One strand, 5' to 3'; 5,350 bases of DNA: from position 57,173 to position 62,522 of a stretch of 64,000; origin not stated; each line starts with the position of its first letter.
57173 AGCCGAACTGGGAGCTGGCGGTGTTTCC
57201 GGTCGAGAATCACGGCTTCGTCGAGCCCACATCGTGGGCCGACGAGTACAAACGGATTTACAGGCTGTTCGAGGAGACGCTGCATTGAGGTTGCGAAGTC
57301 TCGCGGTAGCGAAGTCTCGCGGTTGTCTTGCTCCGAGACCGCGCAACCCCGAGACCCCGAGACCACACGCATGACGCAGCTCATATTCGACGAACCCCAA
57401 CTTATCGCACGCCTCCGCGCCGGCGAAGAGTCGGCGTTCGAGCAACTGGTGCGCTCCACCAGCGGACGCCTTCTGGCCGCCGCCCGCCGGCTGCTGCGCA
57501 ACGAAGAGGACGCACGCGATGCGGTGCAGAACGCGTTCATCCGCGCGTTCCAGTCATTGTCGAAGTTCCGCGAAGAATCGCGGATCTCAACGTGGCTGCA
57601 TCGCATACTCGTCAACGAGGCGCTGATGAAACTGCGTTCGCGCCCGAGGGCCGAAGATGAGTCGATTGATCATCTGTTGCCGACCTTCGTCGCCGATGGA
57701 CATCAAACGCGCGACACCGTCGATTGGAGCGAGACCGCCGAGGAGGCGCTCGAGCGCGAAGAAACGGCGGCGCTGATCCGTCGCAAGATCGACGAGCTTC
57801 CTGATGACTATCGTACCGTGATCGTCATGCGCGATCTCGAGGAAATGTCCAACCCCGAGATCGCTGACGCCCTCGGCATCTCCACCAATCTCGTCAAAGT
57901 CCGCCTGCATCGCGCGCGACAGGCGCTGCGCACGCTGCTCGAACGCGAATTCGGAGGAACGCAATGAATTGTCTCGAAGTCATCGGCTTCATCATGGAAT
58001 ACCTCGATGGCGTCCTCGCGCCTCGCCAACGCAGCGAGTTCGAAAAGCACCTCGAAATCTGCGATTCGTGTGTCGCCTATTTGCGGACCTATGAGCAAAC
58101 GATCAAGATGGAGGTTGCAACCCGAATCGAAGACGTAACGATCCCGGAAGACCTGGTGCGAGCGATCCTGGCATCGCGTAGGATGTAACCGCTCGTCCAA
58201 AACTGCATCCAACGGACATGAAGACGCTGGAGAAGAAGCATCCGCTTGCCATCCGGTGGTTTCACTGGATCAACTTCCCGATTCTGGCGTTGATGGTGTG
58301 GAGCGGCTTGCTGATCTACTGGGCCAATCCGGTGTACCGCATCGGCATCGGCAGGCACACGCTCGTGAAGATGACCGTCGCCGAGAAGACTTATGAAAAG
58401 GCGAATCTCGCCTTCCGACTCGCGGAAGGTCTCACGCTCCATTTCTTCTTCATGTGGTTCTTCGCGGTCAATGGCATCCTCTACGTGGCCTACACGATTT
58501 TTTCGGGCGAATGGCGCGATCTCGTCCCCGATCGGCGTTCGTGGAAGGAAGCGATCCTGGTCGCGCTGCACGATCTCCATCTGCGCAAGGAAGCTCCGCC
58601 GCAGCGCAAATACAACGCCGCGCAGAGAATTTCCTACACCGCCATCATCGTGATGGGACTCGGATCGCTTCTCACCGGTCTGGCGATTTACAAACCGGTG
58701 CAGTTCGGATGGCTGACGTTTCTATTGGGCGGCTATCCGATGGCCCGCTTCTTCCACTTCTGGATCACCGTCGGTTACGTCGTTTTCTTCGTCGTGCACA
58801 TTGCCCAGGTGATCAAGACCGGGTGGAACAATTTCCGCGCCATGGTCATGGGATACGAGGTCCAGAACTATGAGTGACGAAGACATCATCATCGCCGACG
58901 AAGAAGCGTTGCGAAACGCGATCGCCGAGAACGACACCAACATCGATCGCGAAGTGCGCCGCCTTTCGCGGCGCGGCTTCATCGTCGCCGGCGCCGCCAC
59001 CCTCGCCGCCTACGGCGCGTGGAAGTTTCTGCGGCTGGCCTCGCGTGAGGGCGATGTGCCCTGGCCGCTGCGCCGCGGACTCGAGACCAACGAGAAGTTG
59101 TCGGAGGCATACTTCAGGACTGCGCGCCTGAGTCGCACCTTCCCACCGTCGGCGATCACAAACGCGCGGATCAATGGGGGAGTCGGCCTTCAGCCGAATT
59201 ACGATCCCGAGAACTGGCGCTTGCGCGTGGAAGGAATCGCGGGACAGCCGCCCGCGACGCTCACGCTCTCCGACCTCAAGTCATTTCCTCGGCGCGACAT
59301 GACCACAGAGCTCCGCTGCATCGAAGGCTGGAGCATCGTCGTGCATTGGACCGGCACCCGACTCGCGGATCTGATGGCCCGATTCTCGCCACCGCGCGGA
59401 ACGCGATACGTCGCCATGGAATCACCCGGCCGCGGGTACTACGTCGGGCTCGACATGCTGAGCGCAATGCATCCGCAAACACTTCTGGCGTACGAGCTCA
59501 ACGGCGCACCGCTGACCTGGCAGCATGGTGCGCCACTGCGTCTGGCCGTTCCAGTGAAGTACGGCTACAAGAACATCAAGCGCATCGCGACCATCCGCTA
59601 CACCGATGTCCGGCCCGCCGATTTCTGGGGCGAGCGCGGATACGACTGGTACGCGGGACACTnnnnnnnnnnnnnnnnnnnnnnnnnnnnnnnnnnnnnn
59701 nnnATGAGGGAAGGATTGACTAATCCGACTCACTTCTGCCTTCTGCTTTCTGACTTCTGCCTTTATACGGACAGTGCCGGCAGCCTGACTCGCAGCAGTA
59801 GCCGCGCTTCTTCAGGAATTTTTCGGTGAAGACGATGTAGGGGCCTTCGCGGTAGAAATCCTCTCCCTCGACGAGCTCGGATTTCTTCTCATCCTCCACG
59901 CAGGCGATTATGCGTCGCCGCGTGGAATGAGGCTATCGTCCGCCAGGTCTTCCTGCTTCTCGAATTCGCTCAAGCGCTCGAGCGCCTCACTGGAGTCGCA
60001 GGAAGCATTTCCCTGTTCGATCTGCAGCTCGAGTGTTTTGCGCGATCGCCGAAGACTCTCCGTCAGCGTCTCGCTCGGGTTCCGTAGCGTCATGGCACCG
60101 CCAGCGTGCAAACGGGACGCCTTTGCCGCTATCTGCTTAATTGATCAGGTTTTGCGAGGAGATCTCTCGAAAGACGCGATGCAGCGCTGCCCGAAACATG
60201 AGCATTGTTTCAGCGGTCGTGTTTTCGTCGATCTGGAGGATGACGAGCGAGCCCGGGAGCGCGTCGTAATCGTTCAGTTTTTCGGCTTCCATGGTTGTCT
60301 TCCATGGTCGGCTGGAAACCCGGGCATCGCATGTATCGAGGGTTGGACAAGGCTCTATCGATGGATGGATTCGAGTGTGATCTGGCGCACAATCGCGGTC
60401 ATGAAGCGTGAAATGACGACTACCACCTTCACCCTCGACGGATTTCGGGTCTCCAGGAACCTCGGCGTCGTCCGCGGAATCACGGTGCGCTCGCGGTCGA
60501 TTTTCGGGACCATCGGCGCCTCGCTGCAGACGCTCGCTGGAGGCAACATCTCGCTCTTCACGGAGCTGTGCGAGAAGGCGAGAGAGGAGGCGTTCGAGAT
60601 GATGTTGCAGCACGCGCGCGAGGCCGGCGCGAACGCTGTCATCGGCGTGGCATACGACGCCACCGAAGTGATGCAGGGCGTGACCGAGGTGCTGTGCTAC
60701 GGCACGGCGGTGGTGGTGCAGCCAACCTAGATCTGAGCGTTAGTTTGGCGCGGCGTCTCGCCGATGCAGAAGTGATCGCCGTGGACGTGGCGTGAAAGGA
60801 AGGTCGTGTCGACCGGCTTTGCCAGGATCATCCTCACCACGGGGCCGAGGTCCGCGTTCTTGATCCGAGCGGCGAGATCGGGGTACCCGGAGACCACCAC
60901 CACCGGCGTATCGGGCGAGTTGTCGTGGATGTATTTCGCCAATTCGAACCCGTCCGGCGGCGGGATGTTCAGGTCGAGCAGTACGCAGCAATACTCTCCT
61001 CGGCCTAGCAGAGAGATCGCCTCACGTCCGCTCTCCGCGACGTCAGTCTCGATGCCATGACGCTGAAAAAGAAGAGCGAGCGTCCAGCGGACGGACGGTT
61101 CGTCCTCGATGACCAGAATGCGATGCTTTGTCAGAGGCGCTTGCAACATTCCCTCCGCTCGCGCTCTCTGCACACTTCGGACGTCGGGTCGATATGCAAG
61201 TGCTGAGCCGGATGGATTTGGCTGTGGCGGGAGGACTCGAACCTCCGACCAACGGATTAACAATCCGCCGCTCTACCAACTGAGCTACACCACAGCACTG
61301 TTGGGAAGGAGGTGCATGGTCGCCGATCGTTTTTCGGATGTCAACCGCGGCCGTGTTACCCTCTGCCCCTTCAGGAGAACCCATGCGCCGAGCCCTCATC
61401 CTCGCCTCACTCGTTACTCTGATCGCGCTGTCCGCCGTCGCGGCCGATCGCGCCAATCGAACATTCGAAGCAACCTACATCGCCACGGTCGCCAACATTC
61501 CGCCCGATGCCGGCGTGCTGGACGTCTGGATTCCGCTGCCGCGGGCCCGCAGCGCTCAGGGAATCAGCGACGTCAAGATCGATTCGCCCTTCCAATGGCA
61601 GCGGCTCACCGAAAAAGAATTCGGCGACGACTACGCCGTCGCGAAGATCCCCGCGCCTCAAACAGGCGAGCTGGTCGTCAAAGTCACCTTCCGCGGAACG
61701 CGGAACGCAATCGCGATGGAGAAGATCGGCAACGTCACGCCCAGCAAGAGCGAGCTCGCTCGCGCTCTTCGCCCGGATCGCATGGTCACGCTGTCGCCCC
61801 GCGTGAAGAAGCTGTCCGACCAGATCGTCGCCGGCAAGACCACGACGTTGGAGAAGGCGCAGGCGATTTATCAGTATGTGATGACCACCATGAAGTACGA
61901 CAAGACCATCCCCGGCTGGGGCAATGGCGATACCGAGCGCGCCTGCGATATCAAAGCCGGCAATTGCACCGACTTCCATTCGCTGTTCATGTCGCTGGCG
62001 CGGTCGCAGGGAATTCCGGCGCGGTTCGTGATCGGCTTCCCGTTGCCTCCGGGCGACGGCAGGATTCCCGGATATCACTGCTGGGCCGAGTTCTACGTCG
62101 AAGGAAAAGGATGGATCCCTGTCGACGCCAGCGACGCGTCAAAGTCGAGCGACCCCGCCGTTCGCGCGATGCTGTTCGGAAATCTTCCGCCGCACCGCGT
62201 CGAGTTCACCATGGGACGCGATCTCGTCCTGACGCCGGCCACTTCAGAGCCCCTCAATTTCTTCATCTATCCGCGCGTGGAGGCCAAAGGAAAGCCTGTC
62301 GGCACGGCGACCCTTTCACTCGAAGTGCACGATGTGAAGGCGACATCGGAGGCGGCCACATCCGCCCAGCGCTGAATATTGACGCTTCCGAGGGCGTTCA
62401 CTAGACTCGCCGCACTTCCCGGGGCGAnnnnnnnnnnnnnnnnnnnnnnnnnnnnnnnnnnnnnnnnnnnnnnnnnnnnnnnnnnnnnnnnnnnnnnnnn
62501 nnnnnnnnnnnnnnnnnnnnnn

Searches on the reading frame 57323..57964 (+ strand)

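Call 42: search_protein_families(library=pfam, proteins=[window:57323-57964:+], max_evalue=0.00001)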
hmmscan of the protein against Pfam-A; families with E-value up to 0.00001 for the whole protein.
window:57323-57964:+ (214 aa): 4 families
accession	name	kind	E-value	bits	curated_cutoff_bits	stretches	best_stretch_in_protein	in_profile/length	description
PF08281.18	Sigma70_r4_2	-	3.2e-18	65.6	25.7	1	151-202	3-54/54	Sigma-70, region 4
PF04542.20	Sigma70_r2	-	1.2e-15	57.4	24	1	42-107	1-68/71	Sigma-70 region 2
PF04545.22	Sigma70_r4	-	3.6e-11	42.8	24.1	1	156-203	2-49/50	Sigma-70, region 4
PF07638.17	Sigma70_ECF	-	8.7e-06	26.2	21.1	0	26-204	6-181/185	ECF sigma factor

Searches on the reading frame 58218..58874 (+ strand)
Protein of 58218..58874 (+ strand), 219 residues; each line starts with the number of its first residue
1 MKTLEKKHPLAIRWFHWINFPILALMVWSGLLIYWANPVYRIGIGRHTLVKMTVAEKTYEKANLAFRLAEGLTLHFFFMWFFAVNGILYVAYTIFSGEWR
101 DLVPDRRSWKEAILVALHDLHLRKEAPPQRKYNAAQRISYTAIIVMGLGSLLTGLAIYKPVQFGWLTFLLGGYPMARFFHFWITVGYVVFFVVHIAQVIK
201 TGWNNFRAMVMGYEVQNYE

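Call 42: search_protein_families(library=pfam, proteins=[window:58218-58874:+], max_evalue=0.00001)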
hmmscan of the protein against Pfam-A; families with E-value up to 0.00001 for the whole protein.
window:58218-58874:+ (219 aa): 1 family
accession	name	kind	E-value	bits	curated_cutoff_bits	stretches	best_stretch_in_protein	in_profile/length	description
PF01292.26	Ni_hydr_CYTB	-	5.7e-18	65.8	30.1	1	8-210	2-177/179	Prokaryotic cytochrome b561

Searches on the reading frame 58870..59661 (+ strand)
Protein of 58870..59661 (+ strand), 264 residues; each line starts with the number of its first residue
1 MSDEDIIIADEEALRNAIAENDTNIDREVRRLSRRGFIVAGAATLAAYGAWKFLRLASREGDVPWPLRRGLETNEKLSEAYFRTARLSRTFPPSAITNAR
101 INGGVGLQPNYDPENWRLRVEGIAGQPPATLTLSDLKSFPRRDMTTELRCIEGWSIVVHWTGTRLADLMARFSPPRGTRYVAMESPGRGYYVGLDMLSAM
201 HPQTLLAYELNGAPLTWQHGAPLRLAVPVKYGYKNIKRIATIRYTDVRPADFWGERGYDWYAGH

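Call 42: search_protein_families(library=pfam, proteins=[window:58870-59661:+], max_evalue=0.00001)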
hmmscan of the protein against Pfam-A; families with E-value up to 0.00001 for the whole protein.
window:58870-59661:+ (264 aa): 1 family
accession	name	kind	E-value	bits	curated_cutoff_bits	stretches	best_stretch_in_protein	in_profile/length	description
PF00174.25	Oxidored_molyb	-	1.2e-33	116.6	24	1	109-253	5-169/169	Oxidoreductase molybdopterin binding domain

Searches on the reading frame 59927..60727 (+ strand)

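Call 42: search_protein_families(library=pfam, proteins=[window:59927-60727:+], max_evalue=0.00001)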
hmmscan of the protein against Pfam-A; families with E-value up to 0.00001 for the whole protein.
window:59927-60727:+ (267 aa): 1 family
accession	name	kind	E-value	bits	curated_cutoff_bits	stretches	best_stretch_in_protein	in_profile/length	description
PF01906.23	YbjQ_1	-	8.4e-30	103.9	23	1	163-264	2-103/103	Putative heavy-metal-binding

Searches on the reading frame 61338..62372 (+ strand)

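Call 42: search_protein_families(library=pfam, proteins=[window:61338-62372:+], max_evalue=0.00001)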
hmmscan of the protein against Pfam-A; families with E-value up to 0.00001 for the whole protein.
window:61338-62372:+ (345 aa): 1 family
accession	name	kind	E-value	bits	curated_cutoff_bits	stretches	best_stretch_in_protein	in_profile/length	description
PF01841.26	Transglut_core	-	1.6e-31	109.2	23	1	158-264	2-108/108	Transglutaminase-like superfamily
